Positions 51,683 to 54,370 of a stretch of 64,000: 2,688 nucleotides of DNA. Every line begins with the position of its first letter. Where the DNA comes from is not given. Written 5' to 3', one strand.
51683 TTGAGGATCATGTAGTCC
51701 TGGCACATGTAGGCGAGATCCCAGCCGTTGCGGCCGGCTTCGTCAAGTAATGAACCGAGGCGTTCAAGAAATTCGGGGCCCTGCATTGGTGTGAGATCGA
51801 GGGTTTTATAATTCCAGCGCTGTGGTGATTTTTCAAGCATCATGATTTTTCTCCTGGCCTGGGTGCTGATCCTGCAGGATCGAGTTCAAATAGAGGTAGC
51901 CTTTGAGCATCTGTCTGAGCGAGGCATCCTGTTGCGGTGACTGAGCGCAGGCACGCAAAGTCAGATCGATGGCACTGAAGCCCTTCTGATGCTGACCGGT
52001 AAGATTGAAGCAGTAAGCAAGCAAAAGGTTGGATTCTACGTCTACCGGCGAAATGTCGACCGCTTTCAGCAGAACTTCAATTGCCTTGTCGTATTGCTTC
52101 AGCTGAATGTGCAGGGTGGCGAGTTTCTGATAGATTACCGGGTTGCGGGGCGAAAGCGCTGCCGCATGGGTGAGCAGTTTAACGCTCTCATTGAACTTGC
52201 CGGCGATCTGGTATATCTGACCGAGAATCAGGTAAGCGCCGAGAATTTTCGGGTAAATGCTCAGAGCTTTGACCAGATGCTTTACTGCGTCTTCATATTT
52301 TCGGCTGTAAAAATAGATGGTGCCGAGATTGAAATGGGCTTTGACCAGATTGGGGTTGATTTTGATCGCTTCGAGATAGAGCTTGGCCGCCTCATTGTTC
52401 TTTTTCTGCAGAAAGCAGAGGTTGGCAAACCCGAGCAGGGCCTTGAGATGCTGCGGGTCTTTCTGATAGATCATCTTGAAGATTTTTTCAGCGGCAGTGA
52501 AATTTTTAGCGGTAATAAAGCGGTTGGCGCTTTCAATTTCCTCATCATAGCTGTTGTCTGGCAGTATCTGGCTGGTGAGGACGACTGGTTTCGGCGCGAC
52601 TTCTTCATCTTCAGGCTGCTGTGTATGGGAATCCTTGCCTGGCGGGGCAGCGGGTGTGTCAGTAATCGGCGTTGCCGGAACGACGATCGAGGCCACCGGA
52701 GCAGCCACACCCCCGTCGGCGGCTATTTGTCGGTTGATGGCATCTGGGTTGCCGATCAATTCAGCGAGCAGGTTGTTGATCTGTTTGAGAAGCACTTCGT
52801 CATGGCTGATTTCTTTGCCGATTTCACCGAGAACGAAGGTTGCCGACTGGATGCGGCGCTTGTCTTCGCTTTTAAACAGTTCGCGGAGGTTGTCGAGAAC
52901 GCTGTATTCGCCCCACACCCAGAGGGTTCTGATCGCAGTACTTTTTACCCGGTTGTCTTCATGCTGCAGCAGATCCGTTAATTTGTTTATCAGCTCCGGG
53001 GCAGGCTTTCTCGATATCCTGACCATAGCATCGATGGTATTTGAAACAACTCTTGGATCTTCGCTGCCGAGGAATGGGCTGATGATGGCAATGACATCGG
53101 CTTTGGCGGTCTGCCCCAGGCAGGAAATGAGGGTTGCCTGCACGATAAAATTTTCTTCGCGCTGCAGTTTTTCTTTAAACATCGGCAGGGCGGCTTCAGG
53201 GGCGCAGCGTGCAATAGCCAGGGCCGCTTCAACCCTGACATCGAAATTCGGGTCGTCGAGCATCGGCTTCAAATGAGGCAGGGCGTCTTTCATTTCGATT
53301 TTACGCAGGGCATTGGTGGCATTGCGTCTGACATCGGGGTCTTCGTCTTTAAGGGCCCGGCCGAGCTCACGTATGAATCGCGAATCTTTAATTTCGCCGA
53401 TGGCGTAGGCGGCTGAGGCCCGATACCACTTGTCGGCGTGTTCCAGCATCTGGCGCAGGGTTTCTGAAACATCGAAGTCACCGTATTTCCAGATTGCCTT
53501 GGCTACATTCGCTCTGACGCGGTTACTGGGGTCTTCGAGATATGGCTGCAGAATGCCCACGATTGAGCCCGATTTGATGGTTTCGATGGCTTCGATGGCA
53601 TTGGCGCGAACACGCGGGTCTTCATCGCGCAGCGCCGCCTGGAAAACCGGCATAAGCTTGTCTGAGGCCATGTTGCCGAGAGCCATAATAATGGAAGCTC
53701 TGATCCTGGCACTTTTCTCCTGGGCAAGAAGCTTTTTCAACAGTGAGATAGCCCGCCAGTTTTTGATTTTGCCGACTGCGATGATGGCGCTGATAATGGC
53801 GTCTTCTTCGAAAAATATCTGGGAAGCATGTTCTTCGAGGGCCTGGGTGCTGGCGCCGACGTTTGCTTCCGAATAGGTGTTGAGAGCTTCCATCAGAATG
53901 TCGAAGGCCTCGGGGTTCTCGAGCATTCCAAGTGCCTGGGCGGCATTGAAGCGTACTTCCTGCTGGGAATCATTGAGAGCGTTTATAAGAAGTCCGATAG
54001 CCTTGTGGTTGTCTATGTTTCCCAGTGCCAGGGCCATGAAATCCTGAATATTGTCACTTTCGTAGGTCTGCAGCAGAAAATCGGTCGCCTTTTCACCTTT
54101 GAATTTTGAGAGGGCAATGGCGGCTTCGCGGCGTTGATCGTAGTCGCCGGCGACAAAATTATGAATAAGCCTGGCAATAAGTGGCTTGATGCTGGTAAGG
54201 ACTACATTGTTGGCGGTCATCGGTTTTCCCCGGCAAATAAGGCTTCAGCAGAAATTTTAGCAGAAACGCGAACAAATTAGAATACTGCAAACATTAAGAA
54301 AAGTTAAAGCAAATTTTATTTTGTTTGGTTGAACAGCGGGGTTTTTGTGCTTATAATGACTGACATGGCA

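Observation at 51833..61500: Undescribed-looking module: duplicated [HEAT-TPR + two PilT-family ATPases] unit with the second ATPase pair catalytically degenerate, followed by GspG-like pseudopilins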

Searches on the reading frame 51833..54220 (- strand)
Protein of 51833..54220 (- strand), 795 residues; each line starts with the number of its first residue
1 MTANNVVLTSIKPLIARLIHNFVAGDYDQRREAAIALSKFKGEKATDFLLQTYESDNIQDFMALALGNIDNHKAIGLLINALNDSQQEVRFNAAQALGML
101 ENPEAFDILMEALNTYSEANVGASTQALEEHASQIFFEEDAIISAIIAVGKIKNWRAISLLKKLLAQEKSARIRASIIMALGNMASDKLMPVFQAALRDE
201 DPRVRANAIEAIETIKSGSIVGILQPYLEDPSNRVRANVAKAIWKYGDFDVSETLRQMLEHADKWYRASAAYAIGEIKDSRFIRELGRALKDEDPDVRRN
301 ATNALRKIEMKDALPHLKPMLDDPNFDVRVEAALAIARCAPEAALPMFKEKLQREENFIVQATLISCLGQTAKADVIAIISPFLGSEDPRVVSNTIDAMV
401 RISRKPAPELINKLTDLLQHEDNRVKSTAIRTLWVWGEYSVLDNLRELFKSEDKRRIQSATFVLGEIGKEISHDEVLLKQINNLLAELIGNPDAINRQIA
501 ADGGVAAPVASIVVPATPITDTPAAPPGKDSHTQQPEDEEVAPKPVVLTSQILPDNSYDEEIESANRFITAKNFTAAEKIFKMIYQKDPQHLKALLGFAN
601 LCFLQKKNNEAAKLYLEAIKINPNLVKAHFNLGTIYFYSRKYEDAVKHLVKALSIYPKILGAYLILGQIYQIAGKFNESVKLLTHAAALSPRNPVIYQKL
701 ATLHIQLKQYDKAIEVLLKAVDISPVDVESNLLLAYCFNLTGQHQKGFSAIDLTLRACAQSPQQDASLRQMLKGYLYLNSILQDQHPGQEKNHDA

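Call 3: search_protein_families(library=pfam, proteins=[window:51833-54220:-], max_evalue=0.01)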
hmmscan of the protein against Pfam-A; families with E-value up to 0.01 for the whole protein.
window:51833-54220:- (795 aa): 38 families (the best 25 are shown)
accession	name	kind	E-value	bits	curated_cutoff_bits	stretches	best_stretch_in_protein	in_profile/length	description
PF13646.12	HEAT_2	-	1.2e-67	224.6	27.7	6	253-336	2-87/88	HEAT repeats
PF02985.28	HEAT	-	1.7e-37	124.3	23.5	2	189-215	1-27/31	HEAT repeat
PF03130.22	HEAT_PBS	-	2.6e-24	83.4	20.9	1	89-114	1-26/27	PBS lyase HEAT-like repeat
PF07719.23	TPR_2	-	9e-23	78.9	27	3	627-658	2-33/34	Tetratricopeptide repeat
PF00515.34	TPR_1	-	1.3e-21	75.8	27.8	2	626-658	1-33/34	Tetratricopeptide repeat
PF13513.12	HEAT_EZ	-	1.1e-20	74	27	1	172-215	2-55/55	HEAT-like repeat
PF13414.12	TPR_11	-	5.7e-20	71.2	26.8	2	600-637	2-39/42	TPR repeat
PF13431.12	TPR_17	-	3.9e-19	67.7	24.4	2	614-646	1-33/34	Tetratricopeptide repeat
PF13181.12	TPR_8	-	4e-19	67.5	25.7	2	696-725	3-32/34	Tetratricopeptide repeat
PF14559.12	TPR_19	-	2.8e-17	63.3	25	2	673-727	4-58/68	Tetratricopeptide repeat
PF12717.13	Cnd1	-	6.2e-16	59.3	26.4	1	277-312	54-89/162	non-SMC mitotic condensation complex subunit 1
PF13424.12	TPR_12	-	2.3e-15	57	30.1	2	593-658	4-77/77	Tetratricopeptide repeat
PF00514.29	Arm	-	1.1e-14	54.3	20.6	0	276-307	7-38/41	Armadillo/beta-catenin-like repeat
PF13428.12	TPR_14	-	1.6e-14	53.4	23.5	1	695-736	2-43/44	Tetratricopeptide repeat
PF13432.12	TPR_16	-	1.1e-13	51.7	32.7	0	700-762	3-65/65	Tetratricopeptide repeat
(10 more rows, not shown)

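Call 4: search_protein_families(library=ncbifam, proteins=[window:51833-54220:-], max_evalue=0.01)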
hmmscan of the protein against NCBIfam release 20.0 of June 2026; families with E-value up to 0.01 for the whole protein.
window:51833-54220:- (795 aa): 36 families (the best 25 are shown)
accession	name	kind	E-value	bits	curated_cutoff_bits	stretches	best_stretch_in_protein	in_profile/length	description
NF045915.1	PhycobilmeDegNblB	equivalog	6.2e-32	110.9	300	4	140-260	82-202/214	phycobilisome degradation protein NblB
NF058502.1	phyc_lyase_CpcE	equivalog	6.6e-27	94.6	330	3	63-187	63-177/260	C-phycocyanin alpha-cysteine-84 phycocyanobilin lyase subunit CpcE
TIGR02917.1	PEP_TPR_lipo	equivalog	1.4e-20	72.9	312.2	1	568-754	509-692/899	XrtA/PEP-CTERM system TPR-repeat protein PrsT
NF040959.1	MamA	equivalog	8.3e-19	67.8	200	2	577-701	56-180/204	magnetosome protein MamA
NF007244.0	PRK09687.1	equivalog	2.6e-18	66.3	275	3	154-327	89-268/285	putative lyase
NF058505.1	phyc_lyase_CpeY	equivalog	2.5e-17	62.6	600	3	293-433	59-202/419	C-phycoerythrin alpha-cysteine-82 phycoerythrobilin lyase CpeY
TIGR02270.1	TIGR02270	subfamily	7e-17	61.6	206.8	3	160-317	58-214/410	TIGR02270 family protein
NF010374.0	PRK13800.1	equivalog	1.5e-16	59.9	1196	1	171-342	699-869/898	fumarate reductase/succinate dehydrogenase flavoprotein subunit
TIGR02521.1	type_IV_pilW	equivalog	4.5e-15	55.8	154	1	560-734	33-208/234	type IV pilus biogenesis/stability protein PilW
TIGR02552.1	LcrH_SycD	equivalog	2.3e-14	53.3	104.8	2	564-655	24-115/136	SycD/LcrH family type III secretion system chaperone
NF033920.0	C39_PA2778_fam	equivalog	3.5e-10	39.7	150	1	557-655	155-253/255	PA2778 family cysteine peptidase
TIGR00540.1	TPR_hemY_coli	hypoth_equivalog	2.5e-08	33.1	142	1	564-681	267-380/385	heme biosynthesis-associated TPR protein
NF033758.1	gliding_GltE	equivalog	3e-08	33.1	225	1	586-728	219-359/411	adventurous gliding motility TPR repeat lipoprotein GltE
NF045662.1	DVU0298_fam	equivalog_domain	6.9e-08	32.3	75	0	68-100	20-52/213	DVU0298 family protein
NF008756.0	PRK11788.1-4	equivalog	2.1e-06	27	474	1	574-687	161-276/389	lipopolysaccharide assembly protein LapB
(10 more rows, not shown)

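Call 65: find_homologous_proteins(query=window:51833-54220:-, max_evalue=1e-20)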
Query window:51833-54220:- (795 aa): 115 proteins with E <= 1e-20 among 8000 candidates.
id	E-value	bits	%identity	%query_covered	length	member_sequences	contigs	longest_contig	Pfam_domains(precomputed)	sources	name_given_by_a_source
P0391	0.0e+0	1665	95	100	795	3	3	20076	PF13414.13,PF13374.13,PF21581.4,PF01347.29,PF00515.35,PF13424.13,PF13513.13,PF13646.13,PF07719.24,PF12717.14,PF25063.1,PF13431.13,PF23914.2,PF00514.30,PF02985.29,PF13176.13,PF13428.13,PF01602.27,PF14559.13,PF03130.23,PF12895.14,PF21033.5,PF13432.13,PF13181.13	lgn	-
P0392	0.0e+0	1565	89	100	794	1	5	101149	PF13414.13,PF13374.13,PF21581.4,PF01347.29,PF00515.35,PF13424.13,PF13513.13,PF13646.13,PF07719.24,PF13174.13,PF12717.14,PF25063.1,PF13431.13,PF23914.2,PF00514.30,PF02985.29,PF13176.13,PF13428.13,PF01602.27,PF14559.13,PF03130.23,PF12895.14,PF21033.5,PF13432.13,PF13181.13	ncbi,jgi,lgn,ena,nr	ncbi:MAG TPA: HEAT repeat domain-containing protein [Candidatus Rifleibacterium sp.]|nr:HEAT repeat 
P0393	0.0e+0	1535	87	100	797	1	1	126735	PF12717.14,PF25063.1,PF13431.13,PF00514.30,PF13414.13,PF02985.29,PF13176.13,PF13428.13,PF01602.27,PF13374.13,PF21581.4,PF14559.13,PF24575.2,PF00515.35,PF03130.23,PF12895.14,PF13424.13,PF21033.5,PF13432.13,PF13513.13,PF13181.13,PF13646.13,PF07719.24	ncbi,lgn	-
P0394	0.0e+0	1504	85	100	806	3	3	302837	PF13414.13,PF13374.13,PF21581.4,PF00515.35,PF13424.13,PF13513.13,PF13646.13,PF07719.24,PF12717.14,PF25063.1,PF13431.13,PF23914.2,PF25062.2,PF00514.30,PF02985.29,PF13176.13,PF13428.13,PF01602.27,PF25780.2,PF14559.13,PF13371.13,PF03130.23,PF12895.14,PF21033.5,PF13432.13,PF13181.13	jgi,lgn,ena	-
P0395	0.0e+0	1502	85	100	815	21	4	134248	PF13414.13,PF13374.13,PF21581.4,PF00515.35,PF13424.13,PF13513.13,PF13646.13,PF07719.24,PF12717.14,PF25063.1,PF13431.13,PF23914.2,PF25062.2,PF00514.30,PF02985.29,PF13176.13,PF13428.13,PF01602.27,PF25780.2,PF14559.13,PF13371.13,PF03130.23,PF12895.14,PF21033.5,PF13432.13,PF13181.13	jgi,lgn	-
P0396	0.0e+0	1493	85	100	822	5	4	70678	PF13414.13,PF13374.13,PF21581.4,PF00515.35,PF13424.13,PF13513.13,PF13646.13,PF07719.24,PF12717.14,PF25063.1,PF13431.13,PF23914.2,PF25062.2,PF00514.30,PF02985.29,PF13176.13,PF13428.13,PF01602.27,PF25780.2,PF14559.13,PF13371.13,PF03130.23,PF12895.14,PF21033.5,PF13432.13,PF13181.13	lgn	-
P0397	0.0e+0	1493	85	100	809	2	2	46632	PF13414.13,PF13374.13,PF21581.4,PF00515.35,PF13424.13,PF13513.13,PF13646.13,PF07719.24,PF12717.14,PF25063.1,PF13431.13,PF23914.2,PF25062.2,PF00514.30,PF02985.29,PF13176.13,PF13428.13,PF01602.27,PF14559.13,PF13371.13,PF03130.23,PF12895.14,PF21033.5,PF13432.13,PF13181.13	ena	-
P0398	0.0e+0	1466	83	100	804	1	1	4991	PF13414.13,PF13374.13,PF21581.4,PF24575.2,PF01347.29,PF00515.35,PF13424.13,PF13513.13,PF13646.13,PF07719.24,PF12717.14,PF25063.1,PF13431.13,PF23914.2,PF00514.30,PF02985.29,PF13176.13,PF13428.13,PF01602.27,PF14559.13,PF03130.23,PF12895.14,PF21033.5,PF13432.13,PF13181.13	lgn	-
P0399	0.0e+0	1444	83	100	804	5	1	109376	PF13414.13,PF13374.13,PF21581.4,PF24575.2,PF01347.29,PF00515.35,PF13424.13,PF13513.13,PF13646.13,PF07719.24,PF12717.14,PF25063.1,PF13431.13,PF25062.2,PF00514.30,PF02985.29,PF13176.13,PF13428.13,PF01602.27,PF14559.13,PF03130.23,PF12895.14,PF21033.5,PF13432.13,PF13181.13,PF23227.2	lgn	-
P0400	0.0e+0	1315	76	99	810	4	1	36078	PF13414.13,PF13374.13,PF21581.4,PF24575.2,PF00515.35,PF13424.13,PF13513.13,PF13646.13,PF07719.24,PF12717.14,PF25063.1,PF13431.13,PF23914.2,PF00514.30,PF10363.16,PF02985.29,PF13176.13,PF13428.13,PF01602.27,PF14559.13,PF03130.23,PF12895.14,PF21033.5,PF13432.13,PF13181.13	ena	-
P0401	0.0e+0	1302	74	100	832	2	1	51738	PF25060.1,PF13414.13,PF12569.15,PF13374.13,PF21581.4,PF00515.35,PF13424.13,PF13513.13,PF13646.13,PF07719.24,PF12717.14,PF13431.13,PF23914.2,PF00514.30,PF02985.29,PF13176.13,PF13428.13,PF01602.27,PF14559.13,PF13371.13,PF26725.1,PF03130.23,PF12895.14,PF21033.5,PF13432.13,PF13181.13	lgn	-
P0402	0.0e+0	1296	75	99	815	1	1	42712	PF25060.1,PF13414.13,PF12569.15,PF13374.13,PF21581.4,PF00515.35,PF13424.13,PF13513.13,PF13646.13,PF14561.13,PF07719.24,PF13174.13,PF12717.14,PF13431.13,PF23914.2,PF00514.30,PF10363.16,PF02985.29,PF13176.13,PF13428.13,PF01602.27,PF14559.13,PF13371.13,PF03130.23,PF12895.14,PF21033.5,PF13432.13,PF13181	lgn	-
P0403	0.0e+0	1281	74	100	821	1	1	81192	PF13414.13,PF12569.15,PF13374.13,PF21581.4,PF01347.29,PF00515.35,PF13424.13,PF13513.13,PF13646.13,PF07719.24,PF12717.14,PF25063.1,PF13431.13,PF23914.2,PF00514.30,PF02985.29,PF13176.13,PF13428.13,PF01602.27,PF14559.13,PF13371.13,PF03130.23,PF12895.14,PF21033.5,PF13432.13,PF13181.13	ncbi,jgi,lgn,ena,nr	ncbi:MAG: HEAT repeat domain-containing protein [Candidatus Riflebacteria bacterium]|nr:HEAT repeat 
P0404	0.0e+0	1273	73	100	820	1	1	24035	PF13414.13,PF12569.15,PF13374.13,PF21581.4,PF01347.29,PF00515.35,PF13424.13,PF13513.13,PF13646.13,PF07719.24,PF13174.13,PF12717.14,PF25063.1,PF13431.13,PF23914.2,PF00514.30,PF10363.16,PF02985.29,PF13176.13,PF13428.13,PF01602.27,PF14559.13,PF13371.13,PF03130.23,PF12895.14,PF21033.5,PF13432.13,PF13181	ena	-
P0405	0.0e+0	1270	73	99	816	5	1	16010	PF13414.13,PF13374.13,PF21581.4,PF00515.35,PF13424.13,PF13513.13,PF13646.13,PF07719.24,PF13174.13,PF12717.14,PF25063.1,PF13431.13,PF23914.2,PF00514.30,PF02985.29,PF13176.13,PF13428.13,PF01602.27,PF14559.13,PF13371.13,PF03130.23,PF12895.14,PF21033.5,PF13432.13,PF13181.13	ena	-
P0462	2.3e-246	838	51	98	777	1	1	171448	PF25060.1,PF13414.13,PF13374.13,PF21581.4,PF01347.29,PF25786.1,PF00515.35,PF13424.13,PF13513.13,PF13646.13,PF07719.24,PF13174.13,PF12717.14,PF25063.1,PF13431.13,PF23914.2,PF00514.30,PF02985.29,PF13176.13,PF13428.13,PF01602.27,PF14559.13,PF03130.23,PF12895.14,PF13432.13,PF13181.13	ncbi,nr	ncbi:MAG: HEAT repeat domain-containing protein [Candidatus Riflebacteria bacterium]|nr:HEAT repeat 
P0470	2.6e-128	448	33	93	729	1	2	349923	PF12717.14,PF13431.13,PF00514.30,PF22646.3,PF13414.13,PF02985.29,PF13428.13,PF25780.2,PF21581.4,PF14559.13,PF01347.29,PF00515.35,PF20168.5,PF13432.13,PF13513.13,PF13181.13,PF13646.13,PF07719.24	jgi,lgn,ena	-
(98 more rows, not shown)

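Call 66: find_encoding_contigs(protein=P0462, flank=8000, max_places=1)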
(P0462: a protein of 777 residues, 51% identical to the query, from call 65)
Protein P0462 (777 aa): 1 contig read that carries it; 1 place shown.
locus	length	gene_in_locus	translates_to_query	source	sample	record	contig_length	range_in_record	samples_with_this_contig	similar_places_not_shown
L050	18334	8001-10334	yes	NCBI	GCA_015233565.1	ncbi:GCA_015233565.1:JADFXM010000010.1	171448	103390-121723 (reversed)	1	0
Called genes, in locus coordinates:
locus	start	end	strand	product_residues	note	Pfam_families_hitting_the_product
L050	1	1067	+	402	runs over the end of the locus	PF01546:Peptidase_M20, PF07687:M20_dimer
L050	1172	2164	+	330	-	PF02729:OTCace_N, PF00185:OTCace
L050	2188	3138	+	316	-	PF00696:AA_kinase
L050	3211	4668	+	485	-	PF00291:PALP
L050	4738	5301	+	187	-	PF02834:LigT_PEase (faint), PF10469:AKAP7_NLS (weak), PF13563:2_5_RNA_ligase2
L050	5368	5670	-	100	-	PF03992:ABM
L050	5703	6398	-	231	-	-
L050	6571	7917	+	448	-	-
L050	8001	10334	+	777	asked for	PF13646:HEAT_2, PF13646:HEAT_2, PF01602:Adaptin_N (weak), PF13646:HEAT_2, PF13646:HEAT_2, PF13414:TPR_11, PF00515:TPR_1, PF07719:TPR_2 (weak), +21 more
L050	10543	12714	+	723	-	PF17191:RecG_wedge, PF04851:ResIII, PF00270:DEAD, PF00271:Helicase_C, PF19833:RecG_dom3_C (weak)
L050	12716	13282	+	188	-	PF03602:Cons_hypoth95, PF05175:MTS (weak)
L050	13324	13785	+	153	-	-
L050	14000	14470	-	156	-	PF00583:Acetyltransf_1, PF13420:Acetyltransf_4 (weak), PF13673:Acetyltransf_10, PF13508:Acetyltransf_7, PF08445:FR47 (weak)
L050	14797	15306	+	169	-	PF00210:Ferritin (weak), PF02915:Rubrerythrin, PF21349:RUBY_RBDX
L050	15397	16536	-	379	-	PF01979:Amidohydro_1, PF07969:Amidohydro_3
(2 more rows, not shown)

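Call 67: find_encoding_contigs(protein=P0470, flank=8000, max_places=1)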
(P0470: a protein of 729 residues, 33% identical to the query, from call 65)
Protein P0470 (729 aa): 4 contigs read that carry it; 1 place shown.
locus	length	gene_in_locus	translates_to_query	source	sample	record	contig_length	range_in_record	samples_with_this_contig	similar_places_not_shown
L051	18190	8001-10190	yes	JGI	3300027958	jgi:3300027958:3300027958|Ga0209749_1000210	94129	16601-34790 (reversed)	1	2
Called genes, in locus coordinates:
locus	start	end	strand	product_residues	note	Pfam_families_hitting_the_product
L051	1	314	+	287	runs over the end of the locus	PF13292:DXP_synthase_N (weak), PF00456:Transketolase_N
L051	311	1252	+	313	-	PF02779:Transket_pyr, PF02780:Transketolase_C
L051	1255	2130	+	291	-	PF04055:Radical_SAM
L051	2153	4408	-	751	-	PF22627:AglB_core-like, PF18079:AglB_L1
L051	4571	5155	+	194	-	PF07963:N_methyl (faint), PF08334:T2SSG (faint)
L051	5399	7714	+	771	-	PF11028:TMEM260_N, PF07719:TPR_2 (faint)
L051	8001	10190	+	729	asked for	PF00514:Arm (faint), PF02985:HEAT (faint), PF12717:Cnd1 (faint), PF13513:HEAT_EZ (faint), PF25780:TPR_IPO5 (faint), PF13646:HEAT_2, PF14559:TPR_19 (weak), PF13414:TPR_11 (weak), +10 more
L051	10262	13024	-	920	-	PF00672:HAMP, PF07228:SpoIIE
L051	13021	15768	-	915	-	PF00672:HAMP, PF07228:SpoIIE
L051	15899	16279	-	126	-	PF01042:Ribonuc_L-PSP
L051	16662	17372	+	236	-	PF00005:ABC_tran, PF13304:AAA_21 (weak)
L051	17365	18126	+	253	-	-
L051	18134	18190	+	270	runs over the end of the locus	PF07719:TPR_2 (faint)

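Call 94: search_protein_families(library=padloc, proteins=[window:51833-54220:-], max_evalue=0.001)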
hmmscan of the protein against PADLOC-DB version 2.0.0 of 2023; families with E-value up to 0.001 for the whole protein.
window:51833-54220:- (795 aa): 7 families
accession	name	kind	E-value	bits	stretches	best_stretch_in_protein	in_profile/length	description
PDLC02919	HEAT-ARM_XIII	-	1.5e-28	96.9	2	286-452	797-951/1972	-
PDLC01150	HEAT_CxxC_PDDEXK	-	4e-08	30.9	0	179-267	14-109/288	HEAT_CxxC_PD-DEXK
PDLC02973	WGR_XIII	-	4.9e-07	26.6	0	232-378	108-254/973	-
PDLC03759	RT_UG21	-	7.3e-05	19.7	0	101-217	357-475/503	DRT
PDLC01101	PrimPol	-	9.1e-05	19.3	0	544-623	19-98/490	adaptation polymerase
PDLC04781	PDC-M71B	-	0.00027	17.8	0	581-720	81-210/515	-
PDLC01172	TPR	-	0.00059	16.8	0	586-722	213-355/448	TPR repeats containing protein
